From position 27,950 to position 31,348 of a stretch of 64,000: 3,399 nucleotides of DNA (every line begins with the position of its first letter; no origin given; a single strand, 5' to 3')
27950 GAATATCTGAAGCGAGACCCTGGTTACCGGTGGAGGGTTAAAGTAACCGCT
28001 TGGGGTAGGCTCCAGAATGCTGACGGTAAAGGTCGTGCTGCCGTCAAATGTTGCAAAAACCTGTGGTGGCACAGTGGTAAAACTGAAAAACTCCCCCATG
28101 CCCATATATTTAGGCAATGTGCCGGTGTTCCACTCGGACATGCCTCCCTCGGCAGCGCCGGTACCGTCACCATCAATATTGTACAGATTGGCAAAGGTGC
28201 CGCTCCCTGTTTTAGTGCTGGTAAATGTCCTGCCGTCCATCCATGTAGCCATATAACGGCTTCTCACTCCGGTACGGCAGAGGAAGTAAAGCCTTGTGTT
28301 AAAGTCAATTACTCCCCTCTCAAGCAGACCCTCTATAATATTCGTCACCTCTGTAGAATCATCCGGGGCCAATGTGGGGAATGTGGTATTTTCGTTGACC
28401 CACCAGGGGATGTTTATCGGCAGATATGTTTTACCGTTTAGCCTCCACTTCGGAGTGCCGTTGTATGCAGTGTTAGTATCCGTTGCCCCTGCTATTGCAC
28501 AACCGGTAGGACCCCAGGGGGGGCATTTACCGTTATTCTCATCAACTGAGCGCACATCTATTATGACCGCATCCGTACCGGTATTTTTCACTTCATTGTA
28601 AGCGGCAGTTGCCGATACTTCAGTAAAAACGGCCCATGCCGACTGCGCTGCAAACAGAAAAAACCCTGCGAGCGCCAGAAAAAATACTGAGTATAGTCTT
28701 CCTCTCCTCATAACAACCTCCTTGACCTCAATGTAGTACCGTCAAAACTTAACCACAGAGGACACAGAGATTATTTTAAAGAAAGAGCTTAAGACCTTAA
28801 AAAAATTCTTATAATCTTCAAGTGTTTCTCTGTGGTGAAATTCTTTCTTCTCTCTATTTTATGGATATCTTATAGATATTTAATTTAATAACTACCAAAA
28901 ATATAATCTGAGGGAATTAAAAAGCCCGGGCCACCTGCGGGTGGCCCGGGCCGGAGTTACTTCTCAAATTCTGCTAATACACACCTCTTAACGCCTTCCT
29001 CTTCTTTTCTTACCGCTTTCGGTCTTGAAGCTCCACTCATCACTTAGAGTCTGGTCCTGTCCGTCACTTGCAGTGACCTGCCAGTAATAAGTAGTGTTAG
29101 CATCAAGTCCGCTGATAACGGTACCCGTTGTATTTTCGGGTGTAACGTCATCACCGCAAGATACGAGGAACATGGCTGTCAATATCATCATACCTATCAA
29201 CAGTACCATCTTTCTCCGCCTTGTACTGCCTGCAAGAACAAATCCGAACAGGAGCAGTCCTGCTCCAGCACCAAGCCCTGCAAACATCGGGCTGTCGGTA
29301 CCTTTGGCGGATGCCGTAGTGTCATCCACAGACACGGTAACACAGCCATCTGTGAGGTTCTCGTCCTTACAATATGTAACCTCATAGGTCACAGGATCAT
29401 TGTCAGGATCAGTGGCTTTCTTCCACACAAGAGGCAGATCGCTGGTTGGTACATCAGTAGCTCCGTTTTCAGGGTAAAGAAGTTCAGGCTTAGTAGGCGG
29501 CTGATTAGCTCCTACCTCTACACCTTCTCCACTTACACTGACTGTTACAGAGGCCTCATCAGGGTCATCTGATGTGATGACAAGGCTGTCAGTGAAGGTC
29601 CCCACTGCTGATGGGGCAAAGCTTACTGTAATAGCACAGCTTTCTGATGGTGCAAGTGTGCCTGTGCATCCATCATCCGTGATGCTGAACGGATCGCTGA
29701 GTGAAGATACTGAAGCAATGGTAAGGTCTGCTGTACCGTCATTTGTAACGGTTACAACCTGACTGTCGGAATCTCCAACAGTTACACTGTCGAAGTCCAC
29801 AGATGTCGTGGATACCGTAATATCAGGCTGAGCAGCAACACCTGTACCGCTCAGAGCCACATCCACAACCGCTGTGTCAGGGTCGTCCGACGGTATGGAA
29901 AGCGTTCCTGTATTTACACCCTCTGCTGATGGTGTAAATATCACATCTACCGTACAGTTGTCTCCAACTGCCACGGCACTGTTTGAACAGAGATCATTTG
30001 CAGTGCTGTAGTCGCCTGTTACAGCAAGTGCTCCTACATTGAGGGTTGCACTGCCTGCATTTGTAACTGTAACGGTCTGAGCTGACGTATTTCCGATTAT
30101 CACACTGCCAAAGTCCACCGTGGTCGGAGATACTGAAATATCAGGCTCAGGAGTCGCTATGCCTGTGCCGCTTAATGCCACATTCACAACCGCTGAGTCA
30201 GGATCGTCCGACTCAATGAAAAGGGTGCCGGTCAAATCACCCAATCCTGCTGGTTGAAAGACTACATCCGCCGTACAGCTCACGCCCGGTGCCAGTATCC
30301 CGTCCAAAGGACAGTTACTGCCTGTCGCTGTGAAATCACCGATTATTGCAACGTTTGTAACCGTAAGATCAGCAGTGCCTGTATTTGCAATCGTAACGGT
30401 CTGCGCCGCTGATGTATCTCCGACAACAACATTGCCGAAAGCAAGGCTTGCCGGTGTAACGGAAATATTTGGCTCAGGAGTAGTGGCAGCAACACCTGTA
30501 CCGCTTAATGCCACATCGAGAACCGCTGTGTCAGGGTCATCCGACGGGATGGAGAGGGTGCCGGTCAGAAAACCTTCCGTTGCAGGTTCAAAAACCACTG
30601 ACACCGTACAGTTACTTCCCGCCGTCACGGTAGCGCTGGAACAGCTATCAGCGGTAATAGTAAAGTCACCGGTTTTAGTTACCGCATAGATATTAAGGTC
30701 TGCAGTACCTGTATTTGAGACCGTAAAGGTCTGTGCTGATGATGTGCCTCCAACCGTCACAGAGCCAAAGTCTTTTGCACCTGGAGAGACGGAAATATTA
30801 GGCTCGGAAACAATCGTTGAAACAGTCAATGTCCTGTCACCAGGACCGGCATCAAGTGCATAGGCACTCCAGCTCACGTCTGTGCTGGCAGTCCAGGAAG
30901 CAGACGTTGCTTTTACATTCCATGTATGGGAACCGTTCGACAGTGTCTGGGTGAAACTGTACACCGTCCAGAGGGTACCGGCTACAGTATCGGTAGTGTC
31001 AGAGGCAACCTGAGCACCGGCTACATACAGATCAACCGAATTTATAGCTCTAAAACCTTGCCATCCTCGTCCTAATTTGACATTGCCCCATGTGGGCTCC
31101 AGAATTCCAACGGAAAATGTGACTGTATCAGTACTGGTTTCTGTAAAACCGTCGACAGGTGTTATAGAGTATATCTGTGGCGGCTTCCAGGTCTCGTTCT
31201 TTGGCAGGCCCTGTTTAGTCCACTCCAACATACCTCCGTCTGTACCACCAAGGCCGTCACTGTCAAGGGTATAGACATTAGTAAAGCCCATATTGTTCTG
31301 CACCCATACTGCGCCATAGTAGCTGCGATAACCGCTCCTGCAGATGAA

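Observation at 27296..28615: Extracytoplasmic rhodanese domains: active-site Cys retained in four of five, Ser-substituted in one, each with a Cys-pair insertion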

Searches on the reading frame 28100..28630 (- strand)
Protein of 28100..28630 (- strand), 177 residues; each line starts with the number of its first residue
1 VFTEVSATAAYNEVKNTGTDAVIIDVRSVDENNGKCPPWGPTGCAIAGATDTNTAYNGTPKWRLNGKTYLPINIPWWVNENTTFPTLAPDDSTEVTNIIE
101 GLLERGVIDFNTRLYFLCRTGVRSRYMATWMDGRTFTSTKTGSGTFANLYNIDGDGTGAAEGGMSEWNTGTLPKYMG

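Call 5: search_protein_families(library=pfam, proteins=[window:28100-28630:-], max_evalue=10)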
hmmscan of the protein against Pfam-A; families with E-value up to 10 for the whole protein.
seq(177 aa): 0 families

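Call 49: search_solved_structures(query=A3, max_evalue=1, show_alignments=2)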
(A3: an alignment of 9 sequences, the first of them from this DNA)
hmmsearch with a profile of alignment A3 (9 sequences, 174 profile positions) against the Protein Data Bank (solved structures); distinct sequences matched with E-value up to 1: 5.
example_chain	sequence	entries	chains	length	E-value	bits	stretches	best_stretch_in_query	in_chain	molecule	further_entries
6mxv_A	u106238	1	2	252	7.2e-06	29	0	84-132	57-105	Rhodanese-like family protein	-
1qxn_A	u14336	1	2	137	0.00031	23.7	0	5-36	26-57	sulfide dehydrogenase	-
2fsx_A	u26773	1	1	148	0.3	14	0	6-34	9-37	COG0607: Rhodanese-related sulfurtransferase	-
1yt8_A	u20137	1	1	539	0.5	13.3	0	5-36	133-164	thiosulfate sulfurtransferase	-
2ltq_C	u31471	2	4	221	0.94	12.4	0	106-140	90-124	Fab fragment heavy chain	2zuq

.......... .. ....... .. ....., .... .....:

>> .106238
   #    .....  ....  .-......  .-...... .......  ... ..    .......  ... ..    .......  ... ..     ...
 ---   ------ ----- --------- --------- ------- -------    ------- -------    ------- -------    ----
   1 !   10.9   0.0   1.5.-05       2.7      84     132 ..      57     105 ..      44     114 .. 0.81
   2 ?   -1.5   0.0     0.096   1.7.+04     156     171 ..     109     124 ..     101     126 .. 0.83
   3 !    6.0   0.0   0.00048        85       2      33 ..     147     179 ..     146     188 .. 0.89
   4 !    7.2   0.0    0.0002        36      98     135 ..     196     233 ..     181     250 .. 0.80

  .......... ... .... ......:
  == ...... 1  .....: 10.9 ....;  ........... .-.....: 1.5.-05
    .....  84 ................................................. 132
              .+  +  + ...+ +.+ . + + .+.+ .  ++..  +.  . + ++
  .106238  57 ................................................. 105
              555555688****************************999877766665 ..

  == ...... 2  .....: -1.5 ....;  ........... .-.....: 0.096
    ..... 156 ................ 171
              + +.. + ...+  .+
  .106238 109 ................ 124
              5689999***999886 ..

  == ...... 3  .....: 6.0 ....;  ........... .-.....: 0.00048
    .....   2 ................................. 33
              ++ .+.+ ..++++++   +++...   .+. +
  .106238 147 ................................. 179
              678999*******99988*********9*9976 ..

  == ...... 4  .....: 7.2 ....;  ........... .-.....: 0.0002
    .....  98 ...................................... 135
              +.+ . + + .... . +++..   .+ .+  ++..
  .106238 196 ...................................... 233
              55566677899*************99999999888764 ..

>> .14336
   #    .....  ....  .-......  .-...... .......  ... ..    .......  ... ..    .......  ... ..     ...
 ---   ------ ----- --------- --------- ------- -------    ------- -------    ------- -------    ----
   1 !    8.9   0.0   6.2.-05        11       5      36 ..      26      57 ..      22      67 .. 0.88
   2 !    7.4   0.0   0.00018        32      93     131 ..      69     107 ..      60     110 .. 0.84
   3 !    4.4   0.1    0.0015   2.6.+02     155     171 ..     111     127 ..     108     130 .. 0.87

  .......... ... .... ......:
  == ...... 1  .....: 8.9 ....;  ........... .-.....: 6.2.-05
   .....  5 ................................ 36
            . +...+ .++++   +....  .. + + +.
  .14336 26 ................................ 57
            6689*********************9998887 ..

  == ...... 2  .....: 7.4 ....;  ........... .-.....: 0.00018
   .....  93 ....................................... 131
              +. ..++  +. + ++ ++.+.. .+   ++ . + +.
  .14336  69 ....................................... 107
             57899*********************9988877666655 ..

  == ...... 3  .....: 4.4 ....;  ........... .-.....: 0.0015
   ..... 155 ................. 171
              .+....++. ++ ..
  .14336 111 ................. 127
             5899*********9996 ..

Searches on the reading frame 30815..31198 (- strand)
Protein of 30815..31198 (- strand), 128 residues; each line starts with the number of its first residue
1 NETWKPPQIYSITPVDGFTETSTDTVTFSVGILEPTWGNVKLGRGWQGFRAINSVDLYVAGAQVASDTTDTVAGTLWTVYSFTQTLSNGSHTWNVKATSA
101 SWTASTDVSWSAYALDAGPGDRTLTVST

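Call 64: search_solved_structures(query=A4, max_evalue=5)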
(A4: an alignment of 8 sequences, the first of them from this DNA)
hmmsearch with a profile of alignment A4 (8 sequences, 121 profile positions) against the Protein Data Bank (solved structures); distinct sequences matched with E-value up to 5: 0.

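Call 68: predict_structure(alignment_id=A4)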
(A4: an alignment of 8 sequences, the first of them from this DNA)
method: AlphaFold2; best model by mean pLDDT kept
length: 128 residues; sequences in the alignment: 8
mean_pLDDT: 59.9   pTM: 0.56
mean pLDDT of the five models: 59.9, 56.7, 56.0, 54.1, 51.9
residues with pLDDT >= 90: 0; 70-90: 39; 50-70: 56; < 50: 33
segments of 3 or more residues with pLDDT < 50: 1-4, 36-41, 100-121
pLDDT, mean of each block of 10 residues (from residue 1): 52 69 75 56 52 71 75 65 76 61 36 37 52
secondary structure, 60 per line:
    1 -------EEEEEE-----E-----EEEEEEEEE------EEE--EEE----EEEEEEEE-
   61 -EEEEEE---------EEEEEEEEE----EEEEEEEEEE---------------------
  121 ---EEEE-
elements in order: E8-13 E25-33 E40-42 E45-47 E52-59 E62-67 E77-85 E90-99 E124-127

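Call 74: fold_search(model_id=the predicted structure, library=pdb)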
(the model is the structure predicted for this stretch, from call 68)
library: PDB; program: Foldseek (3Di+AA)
matches with E <= 10: 1340; with E <= 0.001: 2
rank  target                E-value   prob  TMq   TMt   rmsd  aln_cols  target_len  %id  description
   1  2oxh_A                1.2e-04  1.00  0.49  0.56   5.6       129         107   13  The SOXYZ Complex of Paracoccus Pantotrophus (released 2007-05-22)
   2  1v8h_A                6.2e-04  1.00  0.56  0.65   4.7       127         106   14  Crystal structure of TT0351 protein from Thermus thermophilus HB8 (released 2005-01-18)
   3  2ox5_A                1.6e-03  1.00  0.48  0.55   5.6       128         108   14  The SoxYZ complex of Paracoccus pantotrophus (released 2007-05-22)
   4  2kl6_MODEL_1_A        1.8e-03  1.00  0.53  0.61   5.4       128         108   14  Solution NMR structure of the CARDB domain of PF1109 from Pyrococcus furiosus. Northeast Structural Genomics C (released 2009-08-25)
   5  2ca4_A                2.0e-03  1.00  0.57  0.22   5.0       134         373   12  Sulfite dehydrogenase from Starkeya Novella mutant (released 2007-02-20)
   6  3idu_A                2.3e-03  1.00  0.48  0.52   5.9       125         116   14  Crystal Structure of the CARDB domain of the PF1109 protein in complex with di-metal ions from Pyrococcus furiosus, No (released 2009-08-04)
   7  2oxg_C                2.3e-03  1.00  0.47  0.57   5.4       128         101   13  The SoxYZ Complex of Paracoccus pantotrophus (released 2007-05-22)
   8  2ox5_C                2.8e-03  1.00  0.47  0.56   5.4       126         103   14  The SoxYZ complex of Paracoccus pantotrophus (released 2007-05-22)
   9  3idu_B                3.0e-03  1.00  0.50  0.56   5.6       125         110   13  Crystal Structure of the CARDB domain of the PF1109 protein in complex with di-metal ions from Pyrococcus furiosus, No (released 2009-08-04)
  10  4pw3_A                3.5e-03  1.00  0.51  0.21   5.8       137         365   17  Crystal structure of the sulfite dehydrogenase SorT from Sinorhizobium meliloti (released 2015-06-03)
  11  2c9x_A                4.6e-03  1.00  0.58  0.23   4.9       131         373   12  Sulfite dehydrogenase from Starkeya Novella Y236F mutant (released 2006-08-16)
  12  4pw3_B                4.6e-03  1.00  0.51  0.21   5.8       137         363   17  Crystal structure of the sulfite dehydrogenase SorT from Sinorhizobium meliloti (released 2015-06-03)
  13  8dl0_C                4.9e-03  1.00  0.51  0.21   5.0       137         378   10  CryoEM structure of the nucleotide-free and open channel A.aeolicus WzmWzt transporter (released 2022-09-21)
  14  3b9e                  4.9e-03  1.00  0.41  0.11   7.0       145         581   11  Crystal structure of inactive mutant E315M chitinase A from Vibrio harveyi (released 2008-04-01)
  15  4uid_B                4.9e-03  0.97  0.33  0.26   8.7       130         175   14  Crystal structure of the S-layer protein SbsC domains 4 and 5 (released 2016-04-13)
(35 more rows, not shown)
